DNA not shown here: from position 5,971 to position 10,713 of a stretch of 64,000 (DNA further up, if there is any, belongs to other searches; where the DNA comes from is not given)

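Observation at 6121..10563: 1480-aa STAND/NACHT NTPase with a C-terminal restriction-like nuclease: candidate antiphage NLR-like receptor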

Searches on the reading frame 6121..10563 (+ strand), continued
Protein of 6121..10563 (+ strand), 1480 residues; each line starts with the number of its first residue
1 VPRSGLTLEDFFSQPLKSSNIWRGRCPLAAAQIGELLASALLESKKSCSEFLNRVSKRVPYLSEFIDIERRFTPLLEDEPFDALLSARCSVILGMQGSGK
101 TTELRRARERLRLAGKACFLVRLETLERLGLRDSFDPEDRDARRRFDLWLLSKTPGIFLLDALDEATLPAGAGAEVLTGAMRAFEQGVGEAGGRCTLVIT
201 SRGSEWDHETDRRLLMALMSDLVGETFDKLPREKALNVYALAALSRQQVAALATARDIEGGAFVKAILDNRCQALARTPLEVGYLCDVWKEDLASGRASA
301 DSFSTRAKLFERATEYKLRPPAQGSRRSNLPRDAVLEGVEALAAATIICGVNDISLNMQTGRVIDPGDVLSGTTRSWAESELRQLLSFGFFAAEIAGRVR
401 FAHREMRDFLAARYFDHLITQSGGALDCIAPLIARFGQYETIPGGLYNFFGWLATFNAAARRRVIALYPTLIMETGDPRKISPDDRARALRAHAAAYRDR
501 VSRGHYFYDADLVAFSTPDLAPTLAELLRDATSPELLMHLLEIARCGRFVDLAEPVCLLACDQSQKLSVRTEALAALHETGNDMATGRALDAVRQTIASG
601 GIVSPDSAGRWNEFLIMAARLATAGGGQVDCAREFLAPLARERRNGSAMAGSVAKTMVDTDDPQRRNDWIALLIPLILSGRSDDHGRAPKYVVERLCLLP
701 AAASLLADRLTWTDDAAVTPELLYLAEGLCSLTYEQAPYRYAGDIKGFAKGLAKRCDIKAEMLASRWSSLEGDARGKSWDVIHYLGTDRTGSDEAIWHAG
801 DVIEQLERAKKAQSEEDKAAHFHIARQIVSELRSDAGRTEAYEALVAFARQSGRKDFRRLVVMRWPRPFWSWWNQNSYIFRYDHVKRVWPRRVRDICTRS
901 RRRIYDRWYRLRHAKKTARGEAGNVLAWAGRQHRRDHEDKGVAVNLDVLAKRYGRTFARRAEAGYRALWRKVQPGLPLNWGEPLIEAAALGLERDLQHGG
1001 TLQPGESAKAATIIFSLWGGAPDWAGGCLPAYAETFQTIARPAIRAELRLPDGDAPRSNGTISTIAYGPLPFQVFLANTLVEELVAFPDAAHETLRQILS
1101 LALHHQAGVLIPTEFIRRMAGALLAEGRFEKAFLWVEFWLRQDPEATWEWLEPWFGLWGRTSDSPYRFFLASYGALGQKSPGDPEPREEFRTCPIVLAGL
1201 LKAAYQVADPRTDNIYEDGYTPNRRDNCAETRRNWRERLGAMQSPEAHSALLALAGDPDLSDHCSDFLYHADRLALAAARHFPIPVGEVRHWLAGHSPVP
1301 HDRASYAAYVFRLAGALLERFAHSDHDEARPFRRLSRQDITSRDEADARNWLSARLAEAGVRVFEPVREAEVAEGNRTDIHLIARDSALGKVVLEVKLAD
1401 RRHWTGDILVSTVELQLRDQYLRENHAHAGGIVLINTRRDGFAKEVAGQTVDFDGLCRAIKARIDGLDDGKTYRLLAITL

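Call 49: search_protein_families(library=ncbifam, proteins=[P0003, P0004, L004:8001-12197:+, L008:8001-12326:+, L009:8001-12326:+, L015:8001-12209:+], max_evalue=1e-10)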
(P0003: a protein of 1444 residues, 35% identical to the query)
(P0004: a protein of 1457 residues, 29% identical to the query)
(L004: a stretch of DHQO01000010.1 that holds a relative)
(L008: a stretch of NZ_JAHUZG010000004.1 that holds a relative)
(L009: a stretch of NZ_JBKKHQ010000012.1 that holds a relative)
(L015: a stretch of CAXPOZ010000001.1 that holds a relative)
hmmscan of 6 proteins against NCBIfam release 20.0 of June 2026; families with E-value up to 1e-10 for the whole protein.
P0003 (1444 aa): 2 families
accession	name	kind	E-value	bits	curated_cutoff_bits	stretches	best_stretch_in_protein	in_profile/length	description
NF058534.1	antiphage_HyoA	equivalog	1.6e-153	513.2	1200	1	9-1428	1-1411/1430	NACHT domain-containing antiphage protein HyoA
NF058535.1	antiphage_EruA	equivalog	6.7e-44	150.4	1000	1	104-1357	55-1236/1318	NACHT domain-containing antiphage protein EruA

P0004 (1457 aa): 2 families
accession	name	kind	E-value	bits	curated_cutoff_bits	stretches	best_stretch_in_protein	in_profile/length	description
NF058534.1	antiphage_HyoA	equivalog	4.9e-172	574.5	1200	1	9-1446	1-1423/1430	NACHT domain-containing antiphage protein HyoA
NF058535.1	antiphage_EruA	equivalog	2.8e-44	151.7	1000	2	112-880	66-764/1318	NACHT domain-containing antiphage protein EruA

L004:8001-12197:+ (1399 aa): 2 families
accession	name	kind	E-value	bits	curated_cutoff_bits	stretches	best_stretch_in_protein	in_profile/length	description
NF058534.1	antiphage_HyoA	equivalog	3.4e-165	551.9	1200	1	2-1384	32-1408/1430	NACHT domain-containing antiphage protein HyoA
NF058535.1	antiphage_EruA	equivalog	2.9e-44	151.6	1000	1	75-1065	67-1000/1318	NACHT domain-containing antiphage protein EruA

L008:8001-12326:+ (1442 aa): 2 families
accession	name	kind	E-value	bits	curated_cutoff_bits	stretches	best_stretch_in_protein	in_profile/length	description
NF058534.1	antiphage_HyoA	equivalog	5.3e-177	591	1200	1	5-1412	1-1408/1430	NACHT domain-containing antiphage protein HyoA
NF058535.1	antiphage_EruA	equivalog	1.2e-46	159.5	1000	2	108-923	66-817/1318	NACHT domain-containing antiphage protein EruA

L009:8001-12326:+ (1442 aa): 2 families
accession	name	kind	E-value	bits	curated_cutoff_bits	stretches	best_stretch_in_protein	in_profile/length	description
NF058534.1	antiphage_HyoA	equivalog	4.6e-172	574.6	1200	1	5-1428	1-1410/1430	NACHT domain-containing antiphage protein HyoA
NF058535.1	antiphage_EruA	equivalog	5.4e-49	167.3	1000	1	106-1379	62-1268/1318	NACHT domain-containing antiphage protein EruA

L015:8001-12209:+ (1403 aa): 2 families
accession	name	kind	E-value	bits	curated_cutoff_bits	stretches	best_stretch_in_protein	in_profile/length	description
NF058534.1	antiphage_HyoA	equivalog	1.1e-175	586.7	1200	1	4-1375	39-1410/1430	NACHT domain-containing antiphage protein HyoA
NF058535.1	antiphage_EruA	equivalog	7.7e-46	156.8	1000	1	70-1340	67-1268/1318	NACHT domain-containing antiphage protein EruA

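Call 50: search_dna_similar(query=window:6121-10560:+, collection=plasmids, mode=protein, max_rows=25, max_evalue=0.00001)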
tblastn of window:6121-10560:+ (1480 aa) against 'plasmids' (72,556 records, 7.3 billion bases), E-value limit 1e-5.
Records with a match: 52; places in all: 57; records where one place covers at least 80% of the query: 5.
Best place of each record, by identity: <60% 52.
By first word of the organism name: Burkholderia 22; Rhizobium 9; Sinorhizobium 5; Phaeobacter 3; Sulfitobacter 2; Roseibium 2; Azospirillum 1; Dysgonomonadaceae 1; Martelella 1; Gluconobacter 1; and 5 more.
By predicted mobility (MOB-suite, as given by PLSDB): conjugative 29; non-mobilizable 18; mobilizable 5.
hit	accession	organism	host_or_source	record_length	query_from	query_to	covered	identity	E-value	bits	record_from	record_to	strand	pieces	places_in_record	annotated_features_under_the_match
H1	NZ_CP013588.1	Rhizobium phaseoli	Phaseolus vulgaris,Whole ...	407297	89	1463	93%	29.8%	4e-137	477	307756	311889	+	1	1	hypothetical protein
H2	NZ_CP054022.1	Rhizobium indicum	Pisum sativum l. (pea),Pure culture,Pea ...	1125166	89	1457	93%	29.7%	6e-127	483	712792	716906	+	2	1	record has no annotation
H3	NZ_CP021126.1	Rhizobium sp. Kim5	Phaseolus vulgaris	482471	97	1463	90%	30.3%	1e-79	474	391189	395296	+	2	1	hypothetical protein (x2)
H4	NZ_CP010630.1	Phaeobacter inhibens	cell culture,clam larvae aquaculture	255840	81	1479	95%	28.4%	1e-126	445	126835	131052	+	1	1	hypothetical protein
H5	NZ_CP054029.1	Rhizobium hidalgonense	Pisum sativum l. (pea),Pure culture,Pea ...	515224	161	1463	88%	29.1%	1e-122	433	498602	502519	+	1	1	hypothetical protein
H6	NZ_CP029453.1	Sinorhizobium fredii CCBAU 25509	Glycine soja,cell culture,plant root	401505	89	1268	80%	27.8%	4e-97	355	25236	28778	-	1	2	hypothetical protein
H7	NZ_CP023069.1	Sinorhizobium sojae CCBAU 05684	G.max,nodule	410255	89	1268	80%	27.8%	4e-97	355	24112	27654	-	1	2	hypothetical protein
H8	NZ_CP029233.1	Sinorhizobium fredii CCBAU 45436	Glycine max,cell culture,plant root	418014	89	1268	80%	27.8%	4e-97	355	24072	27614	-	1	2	hypothetical protein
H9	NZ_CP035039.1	Sinorhizobium fredii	single cell,soil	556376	89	1268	80%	27.8%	4e-97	355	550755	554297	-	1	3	hypothetical protein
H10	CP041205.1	Rhizobium sp. NIBRBAC000502774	Genome assembly,Coal mine soil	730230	91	593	34%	28.7%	6e-24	118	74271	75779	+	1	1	hypothetical protein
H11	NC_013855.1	Azospirillum sp. B510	-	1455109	65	581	35%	27.1%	1e-22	114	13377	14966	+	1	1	record has no annotation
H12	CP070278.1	Dysgonomonadaceae bacterium zrk40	single cell,cold seep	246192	64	610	37%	25.4%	1e-17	97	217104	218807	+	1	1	hypothetical protein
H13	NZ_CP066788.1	Martelella lutilitoris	single cell,cold seep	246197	64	610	37%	25.4%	1e-17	97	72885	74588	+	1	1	hypothetical protein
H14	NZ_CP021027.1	Rhizobium sp. TAL182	Phaseolus vulgaris,cell culture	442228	83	577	33%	28.0%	2e-23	116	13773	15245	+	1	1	hypothetical protein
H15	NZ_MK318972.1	Rhizobium rhizogenes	-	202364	83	610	36%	25.8%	2e-14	87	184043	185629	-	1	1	hypothetical protein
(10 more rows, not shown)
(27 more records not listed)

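Call 55: search_protein_families(library=pfam, alignment_id=A5, max_evalue=0.01)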
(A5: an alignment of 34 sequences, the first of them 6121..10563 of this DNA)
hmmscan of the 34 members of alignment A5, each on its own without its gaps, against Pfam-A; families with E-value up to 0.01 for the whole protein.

A. member 1, window:6121-10563:+ (1480 aa): 1 family
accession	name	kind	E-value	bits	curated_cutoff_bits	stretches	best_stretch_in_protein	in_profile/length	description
PF24389.1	ORC-CDC6-like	-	0.0074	15.5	27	0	67-105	15-50/571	ORC-CDC6-like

B. families by the number of members that match (of 34 scanned): 14 families
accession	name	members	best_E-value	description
PF25199.1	nSTAND_NTPase5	10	1.5e-06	Novel STAND NTPase 5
PF13191.12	AAA_16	4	6.9e-05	AAA ATPase domain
PF13646.12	HEAT_2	4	0.00017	HEAT repeats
PF24883.2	NPHP3_N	3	6.7e-05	Nephrocystin 3, N-terminal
PF13604.12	AAA_30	3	0.00038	AAA domain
PF20720.3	nSTAND3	3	0.0065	Novel STAND NTPase 3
PF05729.18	NACHT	2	0.00026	NACHT domain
PF13245.12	AAA_19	2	0.0037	AAA domain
PF00004.35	AAA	1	0.00036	ATPase family associated with various cellular activities (AAA)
PF08100.18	Dimerisation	1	0.0022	O-methyltransferase dimerisation domain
PF06658.17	DUF1168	1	0.0038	Protein of unknown function (DUF1168)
PF04577.19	Glyco_transf_61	1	0.007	Glycosyltransferase 61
PF24389.1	ORC-CDC6-like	1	0.0074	ORC-CDC6-like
PF12802.13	MarR_2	1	0.0075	MarR family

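Call 96: search_protein_families(library=padloc, proteins=[L004:3949-7884:+, L009:3692-6976:+, L009:14289-19490:-, L011:104-4138:+, L011:4143-6182:+, L013:4922-7678:+, L015:24-4559:+, L007:6922-9768:-, L007:280-873:+], max_evalue=0.00001)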
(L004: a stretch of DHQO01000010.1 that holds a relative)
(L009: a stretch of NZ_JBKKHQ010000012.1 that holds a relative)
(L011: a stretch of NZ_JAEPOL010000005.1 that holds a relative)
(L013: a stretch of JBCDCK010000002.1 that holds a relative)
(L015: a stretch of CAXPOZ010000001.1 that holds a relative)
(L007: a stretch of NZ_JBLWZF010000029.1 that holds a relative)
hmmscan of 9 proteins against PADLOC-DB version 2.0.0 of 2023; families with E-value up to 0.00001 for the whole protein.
L004:3949-7884:+ (1311 aa): 0 families

L009:3692-6976:+ (1094 aa): 3 families
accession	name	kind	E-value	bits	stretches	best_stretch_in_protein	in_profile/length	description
PDLC03924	MkoC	-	5.3e-66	221.5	1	278-1062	248-945/1136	-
PDLC03920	MkoA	-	9.5e-27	91.7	2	809-1062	791-1077/1112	-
PDLC03921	MkoA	-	2.3e-16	56.7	1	970-1067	1468-1573/1607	-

L009:14289-19490:- (1733 aa): 0 families

L011:104-4138:+ (1344 aa): 0 families

L011:4143-6182:+ (679 aa): 0 families

L013:4922-7678:+ (918 aa): 0 families

L015:24-4559:+ (1511 aa): 0 families

L007:6922-9768:- (948 aa): 0 families

L007:280-873:+ (197 aa): 0 families

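Call 97: search_protein_families(library=pfam, proteins=[L004:3949-7884:+, L009:3692-6976:+, L009:14289-19490:-, L011:104-4138:+, L011:4143-6182:+, L013:4922-7678:+, L015:24-4559:+, L007:6922-9768:-, L007:280-873:+], max_evalue=0.00001)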
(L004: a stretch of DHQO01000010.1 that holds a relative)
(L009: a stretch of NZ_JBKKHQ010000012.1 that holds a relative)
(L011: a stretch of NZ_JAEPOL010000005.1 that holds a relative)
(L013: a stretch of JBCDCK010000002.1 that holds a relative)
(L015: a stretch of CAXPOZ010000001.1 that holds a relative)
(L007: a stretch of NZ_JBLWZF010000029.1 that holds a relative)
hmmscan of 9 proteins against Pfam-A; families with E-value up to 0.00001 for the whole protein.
L004:3949-7884:+ (1311 aa): 0 families

L009:3692-6976:+ (1094 aa): 3 families
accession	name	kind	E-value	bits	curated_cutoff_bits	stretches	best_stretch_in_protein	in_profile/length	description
PF13087.12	AAA_12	-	9e-14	51.9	27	1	958-1061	87-194/195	AAA domain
PF13086.12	AAA_11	-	4.7e-13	49.9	27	1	791-849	196-254/257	AAA domain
PF01443.25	Viral_helicase1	-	3.3e-10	40.6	21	0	983-1058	159-227/228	Viral superfamily 1 RNA helicase core domain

L009:14289-19490:- (1733 aa): 5 families
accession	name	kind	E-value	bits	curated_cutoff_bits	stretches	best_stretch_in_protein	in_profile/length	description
PF05593.20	RHS_repeat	-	1.1e-63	211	22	3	1405-1434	1-30/38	RHS Repeat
PF14411.12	LHH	-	1.9e-25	89.3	23.3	1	1648-1728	2-76/76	A nuclease of the HNH/ENDO VII superfamily with conserved LHH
PF20148.4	DUF6531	-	3.4e-21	75.8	24.1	1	527-600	1-74/74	Domain of unknown function (DUF6531)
PF03527.20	RHS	-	3.9e-16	59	27.9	1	1486-1520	1-35/38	RHS protein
PF25023.1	TEN_YD-shell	-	1.8e-11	43.3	50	0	1403-1563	703-866/909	Teneurin YD-shell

L011:104-4138:+ (1344 aa): 7 families
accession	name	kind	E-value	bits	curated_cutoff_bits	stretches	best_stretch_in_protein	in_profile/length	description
PF11974.14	bMG3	-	3.3e-30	104.5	34.9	1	2-103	1-102/103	Bacterial alpha-2-macroglobulin MG3 domain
PF17962.7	bMG6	-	3.9e-30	104.7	23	1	344-455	1-112/112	Bacterial macroglobulin domain 6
PF17972.7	bMG5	-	4.5e-27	95.4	26.5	1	211-338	2-127/127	Bacterial Alpha-2-macroglobulin MG5 domain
PF17973.7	bMG10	-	3.2e-23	82.8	26.2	1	1200-1328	1-131/131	Bacterial Alpha-2-macroglobulin MG10 domain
PF01835.25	MG2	-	4.1e-22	78.8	32.8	1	110-204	2-96/96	MG2 domain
PF07703.20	A2M_BRD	-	1.4e-20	74.5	22.7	1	472-612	4-140/140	Alpha-2-macroglobulin bait region domain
PF00207.28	A2M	-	1.3e-08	35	21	1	678-753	6-84/92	Alpha-2-macroglobulin family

L011:4143-6182:+ (679 aa): 3 families
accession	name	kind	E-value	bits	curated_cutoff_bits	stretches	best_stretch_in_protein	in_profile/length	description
PF00912.28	Transgly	-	2.2e-49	167.7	27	1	47-223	2-177/178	Transglycosylase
PF06832.18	BiPBP_C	-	2.8e-16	59.6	26.8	1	595-674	7-89/90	Penicillin-Binding Protein C-terminus Family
PF00905.27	Transpeptidase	-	2e-13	50.7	22.1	1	300-524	2-248/299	Penicillin binding protein transpeptidase domain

L013:4922-7678:+ (918 aa): 0 families

L015:24-4559:+ (1511 aa): 5 families
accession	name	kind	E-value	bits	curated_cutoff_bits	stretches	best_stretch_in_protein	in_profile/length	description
PF00353.25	HemolysinCabind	-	1.2e-76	252.5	23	11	1173-1207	1-35/36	RTX calcium-binding nonapeptide repeat (4 copies)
PF17963.7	Big_9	-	3.6e-52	175.6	23.6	3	519-616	1-88/89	Bacterial Ig domain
PF17803.7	Cadherin_4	-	4.7e-49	165.2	25.1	3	509-579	1-71/71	Bacterial cadherin-like domain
PF17892.7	Cadherin_5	-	1.8e-46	156.4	26.5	3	518-617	1-96/98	Cadherin-like domain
PF01839.29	FG-GAP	-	6.7e-23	80.6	22.1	2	19-57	1-37/37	FG-GAP repeat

L007:6922-9768:- (948 aa): 2 families
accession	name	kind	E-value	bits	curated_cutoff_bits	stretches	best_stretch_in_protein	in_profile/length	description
PF02347.22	GDC-P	-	2.7e-187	623.3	26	2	16-438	1-429/429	Glycine cleavage system P-protein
PF21478.3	GcvP2_C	-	2.1e-58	196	27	1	766-887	1-122/122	Glycine dehydrogenase, C-terminal domain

L007:280-873:+ (197 aa): 1 family
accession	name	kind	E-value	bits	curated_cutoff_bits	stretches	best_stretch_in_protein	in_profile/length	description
PF04471.18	Mrr_cat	-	4.6e-09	36.8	21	1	38-128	20-106/115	Restriction endonuclease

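Call 100: find_related_loci(query=A4, collection=viral_contigs, flank=6000)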
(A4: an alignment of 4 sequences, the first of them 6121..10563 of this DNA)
Query A4 (1480 aa) in viral_contigs; peptide patterns used: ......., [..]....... (x = any residue, [..] = any of these).
64 stretches matched a pattern; 1 encode a relative of the query (tblastn E <= 1e-3); 1 distinct loci.
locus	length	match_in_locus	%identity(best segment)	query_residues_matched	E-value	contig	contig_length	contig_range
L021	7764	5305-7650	32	65-832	2e-106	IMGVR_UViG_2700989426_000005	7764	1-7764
